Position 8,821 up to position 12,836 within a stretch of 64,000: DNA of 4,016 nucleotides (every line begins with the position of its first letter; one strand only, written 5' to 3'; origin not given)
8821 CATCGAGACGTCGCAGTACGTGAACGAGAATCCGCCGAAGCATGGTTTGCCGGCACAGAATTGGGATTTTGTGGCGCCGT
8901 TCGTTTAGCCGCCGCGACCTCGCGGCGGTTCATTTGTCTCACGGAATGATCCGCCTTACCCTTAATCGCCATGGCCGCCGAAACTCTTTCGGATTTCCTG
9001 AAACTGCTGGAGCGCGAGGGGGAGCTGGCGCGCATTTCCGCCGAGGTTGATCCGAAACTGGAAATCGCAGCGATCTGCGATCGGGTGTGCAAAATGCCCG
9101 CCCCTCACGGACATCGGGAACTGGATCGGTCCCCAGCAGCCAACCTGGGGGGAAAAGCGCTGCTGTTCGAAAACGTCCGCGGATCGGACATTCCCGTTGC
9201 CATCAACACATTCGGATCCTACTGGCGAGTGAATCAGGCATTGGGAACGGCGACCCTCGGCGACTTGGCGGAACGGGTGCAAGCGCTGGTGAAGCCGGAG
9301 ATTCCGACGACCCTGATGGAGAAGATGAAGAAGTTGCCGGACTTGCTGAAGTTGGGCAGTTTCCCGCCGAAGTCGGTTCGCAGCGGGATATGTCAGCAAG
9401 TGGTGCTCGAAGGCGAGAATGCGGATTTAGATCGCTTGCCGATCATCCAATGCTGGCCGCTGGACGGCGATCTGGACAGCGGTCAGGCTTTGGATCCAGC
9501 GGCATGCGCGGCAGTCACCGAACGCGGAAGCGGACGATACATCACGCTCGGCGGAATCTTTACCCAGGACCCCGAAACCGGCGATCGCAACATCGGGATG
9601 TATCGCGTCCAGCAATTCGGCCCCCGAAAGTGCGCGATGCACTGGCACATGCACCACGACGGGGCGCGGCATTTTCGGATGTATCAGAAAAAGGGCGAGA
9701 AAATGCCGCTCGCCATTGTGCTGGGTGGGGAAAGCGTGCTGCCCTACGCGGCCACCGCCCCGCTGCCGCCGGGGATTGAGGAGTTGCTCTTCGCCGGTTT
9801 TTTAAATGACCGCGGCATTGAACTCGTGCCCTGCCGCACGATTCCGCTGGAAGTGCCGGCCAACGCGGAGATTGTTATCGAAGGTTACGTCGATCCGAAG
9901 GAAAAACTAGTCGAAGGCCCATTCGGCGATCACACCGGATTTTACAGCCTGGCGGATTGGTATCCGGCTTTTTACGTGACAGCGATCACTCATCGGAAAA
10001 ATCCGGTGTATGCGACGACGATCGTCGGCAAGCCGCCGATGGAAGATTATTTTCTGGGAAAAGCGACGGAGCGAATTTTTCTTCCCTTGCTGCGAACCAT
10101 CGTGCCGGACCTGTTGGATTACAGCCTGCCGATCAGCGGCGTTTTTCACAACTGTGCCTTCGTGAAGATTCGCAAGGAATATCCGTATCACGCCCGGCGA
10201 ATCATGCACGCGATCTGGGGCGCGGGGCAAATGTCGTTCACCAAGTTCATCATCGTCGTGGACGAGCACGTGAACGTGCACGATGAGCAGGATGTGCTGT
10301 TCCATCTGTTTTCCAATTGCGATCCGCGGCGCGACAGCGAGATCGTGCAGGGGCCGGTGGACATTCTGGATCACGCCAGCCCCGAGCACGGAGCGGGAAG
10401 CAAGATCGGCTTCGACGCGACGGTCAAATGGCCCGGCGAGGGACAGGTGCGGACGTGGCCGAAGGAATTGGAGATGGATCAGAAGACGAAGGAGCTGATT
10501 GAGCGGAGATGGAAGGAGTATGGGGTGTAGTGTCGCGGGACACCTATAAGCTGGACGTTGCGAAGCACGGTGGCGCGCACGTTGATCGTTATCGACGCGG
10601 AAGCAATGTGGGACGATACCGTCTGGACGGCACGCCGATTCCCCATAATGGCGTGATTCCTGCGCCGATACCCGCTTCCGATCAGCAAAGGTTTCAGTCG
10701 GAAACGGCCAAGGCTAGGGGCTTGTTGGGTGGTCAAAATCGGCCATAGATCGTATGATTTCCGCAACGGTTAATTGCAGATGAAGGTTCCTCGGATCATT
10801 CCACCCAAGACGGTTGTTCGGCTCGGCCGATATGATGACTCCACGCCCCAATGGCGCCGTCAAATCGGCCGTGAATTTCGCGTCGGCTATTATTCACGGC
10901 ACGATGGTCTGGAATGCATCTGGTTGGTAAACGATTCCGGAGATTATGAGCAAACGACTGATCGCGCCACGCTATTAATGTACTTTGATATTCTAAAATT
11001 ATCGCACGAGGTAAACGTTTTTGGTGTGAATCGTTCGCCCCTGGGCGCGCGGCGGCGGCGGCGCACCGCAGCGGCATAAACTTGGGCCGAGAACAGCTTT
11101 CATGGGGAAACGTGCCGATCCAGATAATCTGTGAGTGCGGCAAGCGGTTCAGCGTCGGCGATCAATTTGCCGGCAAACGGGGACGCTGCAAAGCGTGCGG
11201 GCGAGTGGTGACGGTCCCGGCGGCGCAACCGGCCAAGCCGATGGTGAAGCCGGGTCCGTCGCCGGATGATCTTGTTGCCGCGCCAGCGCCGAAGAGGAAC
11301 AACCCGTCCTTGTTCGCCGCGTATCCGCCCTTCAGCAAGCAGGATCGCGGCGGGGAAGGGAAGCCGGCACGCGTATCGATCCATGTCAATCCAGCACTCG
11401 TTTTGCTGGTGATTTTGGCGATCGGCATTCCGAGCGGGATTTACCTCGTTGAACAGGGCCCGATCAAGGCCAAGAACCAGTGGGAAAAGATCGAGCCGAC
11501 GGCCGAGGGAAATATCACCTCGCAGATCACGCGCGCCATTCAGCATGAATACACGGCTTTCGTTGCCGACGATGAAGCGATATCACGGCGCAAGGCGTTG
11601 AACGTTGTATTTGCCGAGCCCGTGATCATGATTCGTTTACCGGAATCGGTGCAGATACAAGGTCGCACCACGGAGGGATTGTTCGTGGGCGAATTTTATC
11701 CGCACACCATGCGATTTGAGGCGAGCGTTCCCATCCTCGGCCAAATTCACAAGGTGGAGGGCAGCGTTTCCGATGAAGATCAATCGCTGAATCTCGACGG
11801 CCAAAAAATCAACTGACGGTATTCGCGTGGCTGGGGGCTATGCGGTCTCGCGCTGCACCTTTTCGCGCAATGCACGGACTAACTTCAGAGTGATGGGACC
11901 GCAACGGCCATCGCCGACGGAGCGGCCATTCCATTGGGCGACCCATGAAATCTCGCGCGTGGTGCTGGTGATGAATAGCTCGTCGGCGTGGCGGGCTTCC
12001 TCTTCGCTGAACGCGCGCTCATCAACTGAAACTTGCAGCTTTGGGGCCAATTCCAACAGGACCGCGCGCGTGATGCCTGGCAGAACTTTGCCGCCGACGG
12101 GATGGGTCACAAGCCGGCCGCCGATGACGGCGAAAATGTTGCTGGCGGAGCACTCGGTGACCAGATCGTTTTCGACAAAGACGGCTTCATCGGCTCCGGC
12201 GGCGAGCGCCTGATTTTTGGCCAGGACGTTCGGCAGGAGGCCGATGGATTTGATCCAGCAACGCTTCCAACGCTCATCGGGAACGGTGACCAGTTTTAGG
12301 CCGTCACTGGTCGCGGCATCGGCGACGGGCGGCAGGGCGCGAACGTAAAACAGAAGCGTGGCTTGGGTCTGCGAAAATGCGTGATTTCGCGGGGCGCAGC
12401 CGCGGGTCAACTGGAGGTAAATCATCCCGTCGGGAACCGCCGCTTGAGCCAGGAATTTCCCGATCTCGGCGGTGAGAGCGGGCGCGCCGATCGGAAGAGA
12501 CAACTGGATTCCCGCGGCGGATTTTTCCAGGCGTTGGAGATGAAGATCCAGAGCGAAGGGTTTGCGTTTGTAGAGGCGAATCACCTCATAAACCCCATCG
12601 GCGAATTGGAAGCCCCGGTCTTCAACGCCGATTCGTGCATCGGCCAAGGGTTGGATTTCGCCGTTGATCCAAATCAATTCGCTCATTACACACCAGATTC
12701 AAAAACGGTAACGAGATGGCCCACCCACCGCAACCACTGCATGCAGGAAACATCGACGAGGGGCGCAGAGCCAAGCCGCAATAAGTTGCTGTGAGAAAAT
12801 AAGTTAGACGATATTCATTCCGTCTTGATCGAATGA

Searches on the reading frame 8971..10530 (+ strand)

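Call 79: search_protein_families(library=pfam, proteins=[window:8971-10530:+], max_evalue=0.0001)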
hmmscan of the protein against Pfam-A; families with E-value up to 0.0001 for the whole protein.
window:8971-10530:+ (519 aa): 3 families
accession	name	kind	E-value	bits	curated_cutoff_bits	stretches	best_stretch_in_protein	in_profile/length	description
PF01977.22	UbiD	-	1.6e-74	250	23.3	1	137-355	6-206/206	3-octaprenyl-4-hydroxybenzoate carboxy-lyase Rift-related domain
PF20696.2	UbiD_C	-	2.7e-41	141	24.2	1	361-483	2-127/127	3-octaprenyl-4-hydroxybenzoate carboxy-lyase C-terminal domain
PF20695.2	UbiD_N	-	1.1e-21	77.1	24.3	1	10-102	1-74/78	3-octaprenyl-4-hydroxybenzoate carboxy-lyase N-terminal domain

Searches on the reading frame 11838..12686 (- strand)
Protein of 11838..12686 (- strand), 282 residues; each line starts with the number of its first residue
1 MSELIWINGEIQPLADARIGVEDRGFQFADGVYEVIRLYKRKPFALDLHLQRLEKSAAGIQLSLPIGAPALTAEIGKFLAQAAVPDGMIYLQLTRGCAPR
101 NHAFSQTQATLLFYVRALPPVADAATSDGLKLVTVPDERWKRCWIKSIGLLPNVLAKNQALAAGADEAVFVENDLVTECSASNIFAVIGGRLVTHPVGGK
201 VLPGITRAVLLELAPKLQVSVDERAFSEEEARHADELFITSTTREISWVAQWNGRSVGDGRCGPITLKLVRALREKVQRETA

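Call 72: search_protein_families(library=pfam, proteins=[window:11838-12686:-], max_evalue=0.0001)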
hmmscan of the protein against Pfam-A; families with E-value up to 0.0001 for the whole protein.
window:11838-12686:- (282 aa): 1 family
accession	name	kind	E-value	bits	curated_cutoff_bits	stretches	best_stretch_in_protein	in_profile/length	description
PF01063.24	Aminotran_4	-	1.2e-48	166.4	28.5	1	31-252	1-223/223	Amino-transferase class IV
